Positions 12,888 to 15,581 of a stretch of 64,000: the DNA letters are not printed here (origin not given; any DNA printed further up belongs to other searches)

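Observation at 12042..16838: Orphan glycyl-radical enzyme operon (activase + 797-aa GRE + dedicated permease) with a G-C-L-D thiyl loop instead of the eliminase G-C-V-E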

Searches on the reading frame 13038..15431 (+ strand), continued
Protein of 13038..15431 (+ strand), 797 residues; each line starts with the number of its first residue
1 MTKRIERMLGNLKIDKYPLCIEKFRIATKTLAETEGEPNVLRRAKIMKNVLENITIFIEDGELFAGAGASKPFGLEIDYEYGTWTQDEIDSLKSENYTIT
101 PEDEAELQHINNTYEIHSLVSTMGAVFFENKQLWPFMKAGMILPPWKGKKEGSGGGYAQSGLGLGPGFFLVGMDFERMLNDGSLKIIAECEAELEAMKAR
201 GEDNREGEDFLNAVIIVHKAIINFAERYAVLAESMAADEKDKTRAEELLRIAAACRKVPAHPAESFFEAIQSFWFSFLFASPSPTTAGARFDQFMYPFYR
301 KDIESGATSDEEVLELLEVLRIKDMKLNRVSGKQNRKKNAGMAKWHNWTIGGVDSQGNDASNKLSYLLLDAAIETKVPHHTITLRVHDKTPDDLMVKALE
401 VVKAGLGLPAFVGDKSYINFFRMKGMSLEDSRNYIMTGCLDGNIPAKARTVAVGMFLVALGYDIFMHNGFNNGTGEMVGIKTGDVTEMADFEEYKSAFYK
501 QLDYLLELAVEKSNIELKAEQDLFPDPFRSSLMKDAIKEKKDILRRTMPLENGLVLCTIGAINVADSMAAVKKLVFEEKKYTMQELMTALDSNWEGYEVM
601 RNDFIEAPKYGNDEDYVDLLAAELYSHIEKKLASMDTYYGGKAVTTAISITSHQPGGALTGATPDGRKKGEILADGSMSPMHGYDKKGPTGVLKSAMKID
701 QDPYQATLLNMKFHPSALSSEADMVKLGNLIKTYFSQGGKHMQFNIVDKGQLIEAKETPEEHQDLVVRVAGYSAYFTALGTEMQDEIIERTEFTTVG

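Call 17: find_related_loci(query=A1, collection=genome_contigs, flank=8000)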
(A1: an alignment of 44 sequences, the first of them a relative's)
Query A1 (797 aa) in genome_contigs; peptide patterns used: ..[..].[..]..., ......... (x = any residue, [..] = any of these).
599 stretches matched a pattern (row limit reached: there are more); 582 encode a relative of the query (tblastn E <= 1e-3); the best 80 are kept; 80 distinct loci.
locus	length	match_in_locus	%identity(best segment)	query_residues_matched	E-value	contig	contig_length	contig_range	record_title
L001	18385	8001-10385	83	1-796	0e+0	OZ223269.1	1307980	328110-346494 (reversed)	MAG: Spirochaetia bacterium isolate 50ab941f-e521-41e2-bb97-00a459704a5b genome assembly, chromosome: 6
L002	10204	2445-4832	80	1-796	0e+0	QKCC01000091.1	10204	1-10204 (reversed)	MAG: Spirochaetales bacterium isolate SZUA-414 scaffold_27714, whole genome shotgun sequence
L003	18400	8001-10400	61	1-796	0e+0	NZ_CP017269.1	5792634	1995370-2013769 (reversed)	Geosporobacter ferrireducens strain IRF9 chromosome, complete genome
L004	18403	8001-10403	61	1-797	0e+0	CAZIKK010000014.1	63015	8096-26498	MAG TPA_asm: uncultured Clostridia bacterium isolate SRP241341_co1_251 genome assembly, contig: NODE_588_length_63015_co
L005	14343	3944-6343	59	1-796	0e+0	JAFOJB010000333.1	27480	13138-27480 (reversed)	MAG: Blautia sp. isolate RGIG513 Dairy_cattle_Duodenum-3__c473134, whole genome shotgun sequence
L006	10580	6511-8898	59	1-791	0e+0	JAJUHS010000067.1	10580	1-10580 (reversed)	MAG: Clostridiales bacterium isolate bin70 k141_244521_length_10580_cov_145.2399, whole genome shotgun sequence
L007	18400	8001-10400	58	1-796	0e+0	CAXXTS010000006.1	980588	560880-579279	MAG: uncultured Acidaminobacter sp. isolate 39ebd3ff-394e-4dd2-8175-26047100e14c genome assembly, contig: contig_6, whol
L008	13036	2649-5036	58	1-792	0e+0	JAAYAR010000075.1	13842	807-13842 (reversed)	MAG: Clostridiales bacterium isolate AS06rmzACSIP_159 144025_AS06, whole genome shotgun sequence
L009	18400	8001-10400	58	1-796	0e+0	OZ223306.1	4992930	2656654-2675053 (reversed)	MAG: uncultured Fusibacter sp. isolate 578a3ba3-1f1f-47d2-b4ed-96899ed32e8b genome assembly, chromosome: 1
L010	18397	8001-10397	60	1-797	0e+0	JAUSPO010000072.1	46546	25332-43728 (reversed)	MAG: Bacillota bacterium isolate E21_metabat.bin.75 E21_k141_206420, whole genome shotgun sequence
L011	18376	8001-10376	58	1-792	0e+0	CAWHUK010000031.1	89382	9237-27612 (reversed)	MAG: uncultured Acidobacteriota bacterium isolate MFD03044.bin.2.69 genome assembly, contig: contig_51665, whole genome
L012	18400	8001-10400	59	1-796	0e+0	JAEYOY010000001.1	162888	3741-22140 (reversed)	MAG: Bacillota bacterium isolate OH_CBB_170 k127_821000, whole genome shotgun sequence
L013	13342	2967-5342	57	1-792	0e+0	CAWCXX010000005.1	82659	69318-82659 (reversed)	MAG: uncultured Acidobacteriaceae bacterium isolate MFD03044.bin.2.56 genome assembly, contig: contig_15444, whole genom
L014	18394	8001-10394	58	1-794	0e+0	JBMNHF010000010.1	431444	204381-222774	MAG: Oscillospiraceae bacterium isolate SBF912LR0HQ0115 contig_53878, whole genome shotgun sequence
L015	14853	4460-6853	57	1-790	0e+0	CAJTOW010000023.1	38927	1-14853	MAG TPA_asm: uncultured Lachnospiraceae bacterium isolate MGBC105122 genome assembly, contig: MGBC105122.23, whole genom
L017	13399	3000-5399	56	1-792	0e+0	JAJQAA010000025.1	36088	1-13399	MAG: Clostridiales bacterium isolate BH.6_1 NODE_70_length_36088_cov_22.670496, whole genome shotgun sequence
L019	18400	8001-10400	56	1-792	0e+0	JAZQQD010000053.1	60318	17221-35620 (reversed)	MAG: Faecousia sp. isolate T1900045236_TH20190006.MAGScoT_cleanbin_000116 SGB_5480_k141_947663, whole genome shotgun seq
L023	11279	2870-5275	55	1-794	0e+0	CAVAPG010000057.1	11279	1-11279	bacterium isolate H07605-L1_cleanbin_000012 genome assembly, contig: Spades_H07605-L1_contig_1942, whole genome shotgun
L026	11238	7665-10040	53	1-792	0e+0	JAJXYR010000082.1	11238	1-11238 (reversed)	MAG: Proteobacteria bacterium isolate BP6.bin97 NODE_9979_length_11238_cov_2.368824, whole genome shotgun sequence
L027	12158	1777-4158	56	1-792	0e+0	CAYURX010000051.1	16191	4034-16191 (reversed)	MAG TPA_asm: uncultured Coprococcus sp. isolate SRP222994_co1_355 genome assembly, contig: NODE_7500_length_16191_cov_5.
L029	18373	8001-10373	57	3-792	0e+0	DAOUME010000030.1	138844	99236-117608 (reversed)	MAG TPA_asm: Anaerolineae bacterium isolate W31_79 k127_403516, whole genome shotgun sequence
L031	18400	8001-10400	54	1-796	0e+0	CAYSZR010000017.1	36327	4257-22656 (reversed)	MAG TPA_asm: uncultured Coriobacteriaceae bacterium isolate SRP192927_co4_997 genome assembly, contig: NODE_1703_length_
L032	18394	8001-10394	53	1-794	0e+0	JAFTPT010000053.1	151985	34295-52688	MAG: Blautia sp. isolate RGIG4038 Roe_deer_Cecum-5__c514204, whole genome shotgun sequence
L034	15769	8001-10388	53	1-792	0e+0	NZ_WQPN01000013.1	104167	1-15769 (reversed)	Clostridium sp. MCC353 NODE_13_length_104087_cov_41.663994, whole genome shotgun sequence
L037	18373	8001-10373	52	1-792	0e+0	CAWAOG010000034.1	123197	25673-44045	MAG: uncultured delta proteobacterium isolate MFD02979.bin.1.23 genome assembly, contig: contig_50326, whole genome shot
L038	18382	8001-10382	53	1-792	0e+0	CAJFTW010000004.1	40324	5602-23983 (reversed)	Candidatus Pseudolachnospira avium isolate Coassembly_mag_265 genome assembly, contig: MAGpy_11413_min2k_bin_265_fak87_3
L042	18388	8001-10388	69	1-796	0e+0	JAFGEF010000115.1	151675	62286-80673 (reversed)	MAG: Sedimentisphaerales bacterium isolate Zod_Metabat.1213 k87_9785834, whole genome shotgun sequence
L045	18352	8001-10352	52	17-796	0e+0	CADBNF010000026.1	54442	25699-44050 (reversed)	MAG: uncultured Lachnospiraceae bacterium isolate RUG14126 genome assembly, contig: RUG14126_asm_26, whole genome shotgu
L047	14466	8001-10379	51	2-791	0e+0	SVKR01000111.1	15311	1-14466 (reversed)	MAG: Oscillospiraceae bacterium isolate SIG466 k141_454464, whole genome shotgun sequence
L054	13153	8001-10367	47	1-791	0e+0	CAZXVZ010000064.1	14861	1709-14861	MAG TPA_asm: uncultured Syntrophus sp. isolate binchicken_co43_22 genome assembly, contig: NODE_7247_length_14861_cov_8.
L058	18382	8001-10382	57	1-790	0e+0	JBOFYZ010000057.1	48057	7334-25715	MAG: Lachnospiraceae bacterium isolate WFFMC_MAG_487 k139_93174_flag=0_multi=8.3314_len=48057, whole genome shotgun sequ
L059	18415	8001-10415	44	1-796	0e+0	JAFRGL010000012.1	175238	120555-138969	MAG: Eubacterium sp. isolate RGIG2447 Goat_Ileum.Co__c379385, whole genome shotgun sequence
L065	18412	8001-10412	43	1-796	0e+0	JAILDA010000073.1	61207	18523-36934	MAG: Clostridia bacterium isolate RUI008 k141_2485587_flag=0_multi=10.0000_len=61207, whole genome shotgun sequence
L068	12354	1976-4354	67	1-793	0e+0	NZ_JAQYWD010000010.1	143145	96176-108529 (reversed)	MAG: Desulfobacula sp. isolate LigF6_bin14 NODE_47_length_143145_cov_3.824784, whole genome shotgun sequence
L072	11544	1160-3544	42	1-796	0e+0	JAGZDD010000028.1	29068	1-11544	MAG: Clostridiales bacterium isolate L3_106_000M1_dasL3_106_000M1_concoct_51_sub L3_106_000M1_scaffold_2139, whole genom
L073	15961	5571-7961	44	5-792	0e+0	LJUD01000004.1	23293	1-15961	MAG: bacterium SM23_31 isolate SM23_31 WORSMTZ_3418, whole genome shotgun sequence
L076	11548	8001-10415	46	1-796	0e+0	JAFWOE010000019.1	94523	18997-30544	MAG: Lachnospiraceae bacterium isolate RGIG5918 Sheep_Jejunum.Co__c196566, whole genome shotgun sequence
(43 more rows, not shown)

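Call 22: search_protein_families(library=pfam, proteins=[L012:6138-7733:-, L023:6804-7946:+, L065:13549-14928:-, L027:10521-12092:+, L042:4608-6416:+, L031:2519-3352:-, L029:4037-5272:+, L038:15228-16271:-, L047:3865-4542:+, L001:16869-18308:-], max_evalue=0.00001)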
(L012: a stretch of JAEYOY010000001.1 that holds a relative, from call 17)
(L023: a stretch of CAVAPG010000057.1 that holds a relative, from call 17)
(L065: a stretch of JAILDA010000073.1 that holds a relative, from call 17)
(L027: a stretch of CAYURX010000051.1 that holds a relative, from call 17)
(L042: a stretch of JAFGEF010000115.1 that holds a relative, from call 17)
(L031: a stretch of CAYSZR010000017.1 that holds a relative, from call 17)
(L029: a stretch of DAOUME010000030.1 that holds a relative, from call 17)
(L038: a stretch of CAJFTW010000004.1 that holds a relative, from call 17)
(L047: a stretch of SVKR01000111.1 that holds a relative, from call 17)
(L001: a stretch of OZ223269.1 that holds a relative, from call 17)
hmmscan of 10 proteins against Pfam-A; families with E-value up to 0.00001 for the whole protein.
L012:6138-7733:- (531 aa): 1 family
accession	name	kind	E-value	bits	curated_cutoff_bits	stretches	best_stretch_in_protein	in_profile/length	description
PF13556.12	HTH_30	-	7.2e-11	42.2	27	1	461-504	3-46/59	PucR C-terminal helix-turn-helix domain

L023:6804-7946:+ (380 aa): 1 family
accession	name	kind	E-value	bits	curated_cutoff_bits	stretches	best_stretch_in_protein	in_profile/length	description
PF09587.15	PGA_cap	-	5.2e-70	236.3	27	1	19-263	23-253/255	Bacterial capsule synthesis protein PGA_cap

L065:13549-14928:- (459 aa): 2 families
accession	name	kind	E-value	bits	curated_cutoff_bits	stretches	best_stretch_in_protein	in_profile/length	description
PF03972.19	MmgE_PrpD_N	-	2.8e-47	161.4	32.1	1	10-248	2-238/244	MmgE/PrpD N-terminal domain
PF19305.4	MmgE_PrpD_C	-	3.9e-27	95.6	32.1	1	273-439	1-166/173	MmgE/PrpD C-terminal domain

L027:10521-12092:+ (523 aa): 1 family
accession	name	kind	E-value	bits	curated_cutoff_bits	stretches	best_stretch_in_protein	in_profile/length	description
PF01144.29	CoA_trans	-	3e-37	128.6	23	1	7-240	4-216/217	Coenzyme A transferase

L042:4608-6416:+ (602 aa): 2 families
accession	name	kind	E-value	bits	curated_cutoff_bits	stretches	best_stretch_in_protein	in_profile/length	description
PF02129.25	Peptidase_S15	-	9.1e-41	140.7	23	1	68-324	4-261/262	X-Pro dipeptidyl-peptidase (S15 family)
PF08530.16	PepX_C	-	5.5e-23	82.4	22.5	1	364-595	9-216/217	X-Pro dipeptidyl-peptidase C-terminal non-catalytic domain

L031:2519-3352:- (277 aa): 3 families
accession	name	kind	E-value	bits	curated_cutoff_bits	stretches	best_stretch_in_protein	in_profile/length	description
PF13424.12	TPR_12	-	2.2e-21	76.2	30.1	1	129-199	5-76/77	Tetratricopeptide repeat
PF07719.23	TPR_2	-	1.1e-07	31.9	27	0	168-199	1-32/34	Tetratricopeptide repeat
PF00515.34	TPR_1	-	1.8e-06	28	27.8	0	168-199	1-32/34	Tetratricopeptide repeat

L029:4037-5272:+ (411 aa): 1 family
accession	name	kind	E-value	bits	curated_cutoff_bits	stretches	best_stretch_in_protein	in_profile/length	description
PF02515.22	CoA_transf_3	-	1.7e-112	376.6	23.3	1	12-387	1-366/366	CoA-transferase family III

L038:15228-16271:- (347 aa): 1 family
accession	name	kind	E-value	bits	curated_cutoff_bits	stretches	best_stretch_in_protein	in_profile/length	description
PF01208.23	URO-D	-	1.2e-10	41.4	23.9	1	77-290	102-310/346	Uroporphyrinogen decarboxylase (URO-D)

L047:3865-4542:+ (225 aa): 1 family
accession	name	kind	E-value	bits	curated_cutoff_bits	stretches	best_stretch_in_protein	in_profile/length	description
PF13526.11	DUF4125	-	2.2e-58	197.7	25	1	5-199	2-197/197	Protein of unknown function (DUF4125)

L001:16869-18308:- (479 aa): 1 family
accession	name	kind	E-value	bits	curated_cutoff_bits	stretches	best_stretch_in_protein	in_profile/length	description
PF01554.23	MatE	-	6.7e-53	179.1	24.9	2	28-189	1-161/161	MatE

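Call 25: search_protein_families(library=pfam, proteins=[L076:4819-6471:+, L004:4029-5216:+, L031:14563-15945:-, L019:3973-5160:-, L072:8476-10062:+, L037:5183-6130:+, L054:4888-5928:+, L073:4052-5497:+, L058:3950-5518:+, L019:10886-12679:+], max_evalue=0.00001)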
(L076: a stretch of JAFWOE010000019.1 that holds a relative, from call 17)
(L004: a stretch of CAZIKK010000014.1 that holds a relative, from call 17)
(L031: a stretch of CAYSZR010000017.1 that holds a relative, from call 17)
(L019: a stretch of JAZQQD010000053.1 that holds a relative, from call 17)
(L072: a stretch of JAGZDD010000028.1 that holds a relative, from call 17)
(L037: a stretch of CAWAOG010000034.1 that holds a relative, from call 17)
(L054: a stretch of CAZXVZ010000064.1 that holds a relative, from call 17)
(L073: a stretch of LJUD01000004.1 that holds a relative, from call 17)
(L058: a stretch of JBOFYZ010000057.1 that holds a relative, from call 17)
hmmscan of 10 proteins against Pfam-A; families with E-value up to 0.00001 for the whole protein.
L076:4819-6471:+ (550 aa): 1 family
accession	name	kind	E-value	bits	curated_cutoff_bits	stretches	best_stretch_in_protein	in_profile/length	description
PF00496.27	SBP_bac_5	-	1.3e-71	242.2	32.4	1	114-460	1-357/368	Bacterial extracellular solute-binding proteins, family 5 Middle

L004:4029-5216:+ (395 aa): 1 family
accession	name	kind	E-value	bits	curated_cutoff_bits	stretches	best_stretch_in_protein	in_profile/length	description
PF06050.19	HGD-D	-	2.9e-46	159.1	28.4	1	45-351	4-310/342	2-hydroxyglutaryl-CoA dehydratase, D-component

L031:14563-15945:- (460 aa): 1 family
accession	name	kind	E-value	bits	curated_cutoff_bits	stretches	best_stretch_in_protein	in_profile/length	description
PF06050.19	HGD-D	-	7.8e-47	160.9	28.4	1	57-442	3-340/342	2-hydroxyglutaryl-CoA dehydratase, D-component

L019:3973-5160:- (395 aa): 2 families
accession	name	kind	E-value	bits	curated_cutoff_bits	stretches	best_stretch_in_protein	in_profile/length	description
PF07690.21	MFS_1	-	6.5e-47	160.6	33.4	2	23-237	2-228/347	Major Facilitator Superfamily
PF05977.19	MFS_3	-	5.6e-07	28.8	27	0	50-187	44-185/524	Transmembrane secretion effector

L072:8476-10062:+ (528 aa): 2 families
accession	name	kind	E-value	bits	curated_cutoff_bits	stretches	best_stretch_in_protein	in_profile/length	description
PF12010.13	DUF3502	-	8.1e-15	55.4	24.4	1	458-523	2-68/69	Domain of unknown function (DUF3502)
PF13416.11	SBP_bac_8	-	1.3e-10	42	27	1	81-392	5-253/279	Bacterial extracellular solute-binding protein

L037:5183-6130:+ (315 aa): 1 family
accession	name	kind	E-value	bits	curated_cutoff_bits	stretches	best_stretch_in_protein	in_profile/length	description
PF13228.11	DUF4037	-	2e-38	131.6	22.1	1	126-226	1-101/101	Domain of unknown function (DUF4037)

L054:4888-5928:+ (346 aa): 1 family
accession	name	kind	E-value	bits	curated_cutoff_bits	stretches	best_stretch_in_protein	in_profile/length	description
PF03480.18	DctP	-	1.1e-34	120.6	23.4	1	43-314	6-277/286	Bacterial extracellular solute-binding protein, family 7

L073:4052-5497:+ (481 aa): 2 families
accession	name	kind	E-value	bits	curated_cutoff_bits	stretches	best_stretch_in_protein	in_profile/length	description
PF00135.34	COesterase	-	1.7e-92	311.4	27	2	7-326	5-318/515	Carboxylesterase family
PF20434.5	BD-FAE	-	9.7e-07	28.9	26.8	1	91-209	2-107/215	BD-FAE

L058:3950-5518:+ (522 aa): 1 family
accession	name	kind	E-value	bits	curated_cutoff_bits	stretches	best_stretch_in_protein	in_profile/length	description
PF00501.34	AMP-binding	-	7.2e-86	288.8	29.9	1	16-374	2-384/384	AMP-binding enzyme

L019:10886-12679:+ (597 aa): 1 family
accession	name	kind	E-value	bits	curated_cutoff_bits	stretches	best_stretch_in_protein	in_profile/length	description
PF06580.19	His_kinase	-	4.4e-14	52.9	25.2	1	383-457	1-76/81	Histidine kinase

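Call 26: search_protein_families(library=pfam, proteins=[L003:12074-12751:+, L017:9507-10649:+, L032:812-1612:+, L004:14627-15340:+, L009:780-2072:-, L011:6608-7918:-, L032:1609-2859:-, L017:8585-9181:-, L034:6372-7952:+, L026:2731-3942:-], max_evalue=0.00001)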
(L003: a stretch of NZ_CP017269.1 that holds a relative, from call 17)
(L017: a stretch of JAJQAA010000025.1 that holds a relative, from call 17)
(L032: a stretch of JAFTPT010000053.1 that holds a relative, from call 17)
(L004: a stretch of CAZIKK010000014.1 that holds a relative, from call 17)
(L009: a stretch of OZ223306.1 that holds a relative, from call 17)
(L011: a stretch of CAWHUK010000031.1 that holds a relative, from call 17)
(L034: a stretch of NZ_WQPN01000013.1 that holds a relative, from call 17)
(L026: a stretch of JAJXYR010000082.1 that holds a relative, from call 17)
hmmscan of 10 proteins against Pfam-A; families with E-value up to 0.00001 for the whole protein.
L003:12074-12751:+ (225 aa): 1 family
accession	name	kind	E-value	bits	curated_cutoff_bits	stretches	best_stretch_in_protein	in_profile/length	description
PF19700.5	DUF6198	-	1.5e-16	61.2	27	1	11-202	14-204/217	Family of unknown function (DUF6198)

L017:9507-10649:+ (380 aa): 5 families
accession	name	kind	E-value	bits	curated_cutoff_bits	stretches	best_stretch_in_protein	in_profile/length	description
PF00441.29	Acyl-CoA_dh_1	-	1.6e-51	174.8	22.4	1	229-379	1-150/150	Acyl-CoA dehydrogenase, C-terminal domain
PF02770.24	Acyl-CoA_dh_M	-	8.2e-30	103.3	33.3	1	121-217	1-97/97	Acyl-CoA dehydrogenase, middle domain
PF02771.21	Acyl-CoA_dh_N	-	2.6e-28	99.1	22.9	1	6-117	3-113/113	Acyl-CoA dehydrogenase, N-terminal domain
PF08028.16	Acyl-CoA_dh_2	-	2.1e-25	90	22.7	1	244-367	1-133/134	Acyl-CoA dehydrogenase, C-terminal domain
PF22924.1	ACOX_C_alpha1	-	9.4e-06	26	27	0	275-379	62-169/169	Acyl-CoA oxidase, C-alpha1 domain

L032:812-1612:+ (266 aa): 1 family
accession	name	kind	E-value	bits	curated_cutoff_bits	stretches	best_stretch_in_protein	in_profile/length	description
PF01012.27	ETF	-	4.4e-39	134.6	26.7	1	24-206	3-177/181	Electron transfer flavoprotein domain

L004:14627-15340:+ (237 aa): 3 families
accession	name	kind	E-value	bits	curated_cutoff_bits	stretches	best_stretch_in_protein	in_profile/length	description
PF07729.17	FCD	-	2.1e-24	86.8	24.3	1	100-219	3-122/125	FCD domain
PF00392.27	GntR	-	8.4e-14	51.4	27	1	28-86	3-62/64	Bacterial regulatory proteins, gntR family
PF01726.22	LexA_DNA_bind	-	7.2e-06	26.1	23.7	0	24-84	5-62/65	LexA DNA binding domain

L009:780-2072:- (430 aa): 2 families
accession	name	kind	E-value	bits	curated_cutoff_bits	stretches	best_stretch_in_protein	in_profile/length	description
PF03600.22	CitMHS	-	1.5e-37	130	31.9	1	23-370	6-332/336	Citrate transporter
PF00939.25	Na_sulph_symp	-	6.8e-11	42.3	27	1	14-426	37-465/472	Sodium:sulfate symporter transmembrane region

L011:6608-7918:- (436 aa): 1 family
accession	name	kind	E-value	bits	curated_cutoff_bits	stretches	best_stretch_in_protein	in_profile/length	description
PF07690.21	MFS_1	-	3.9e-39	135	33.4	1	48-356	2-309/347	Major Facilitator Superfamily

L032:1609-2859:- (416 aa): 0 families

L017:8585-9181:- (198 aa): 2 families
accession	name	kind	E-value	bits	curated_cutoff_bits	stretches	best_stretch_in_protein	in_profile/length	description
PF03551.20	PadR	-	1.1e-15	57.8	27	1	8-81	1-73/75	Transcriptional regulator PadR-like family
PF10400.15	Vir_act_alpha_C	-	5.9e-15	56.2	22.4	1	96-178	2-76/78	Virulence activator alpha C-term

L034:6372-7952:+ (526 aa): 1 family
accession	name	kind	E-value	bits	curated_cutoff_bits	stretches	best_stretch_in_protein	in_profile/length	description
PF00144.29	Beta-lactamase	-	6.3e-35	121.3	27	1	38-304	19-310/329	Beta-lactamase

L026:2731-3942:- (403 aa): 1 family
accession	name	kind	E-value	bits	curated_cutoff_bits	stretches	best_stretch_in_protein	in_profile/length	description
PF00067.27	p450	-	3.6e-23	82.5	22.8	1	251-387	285-448/462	Cytochrome P450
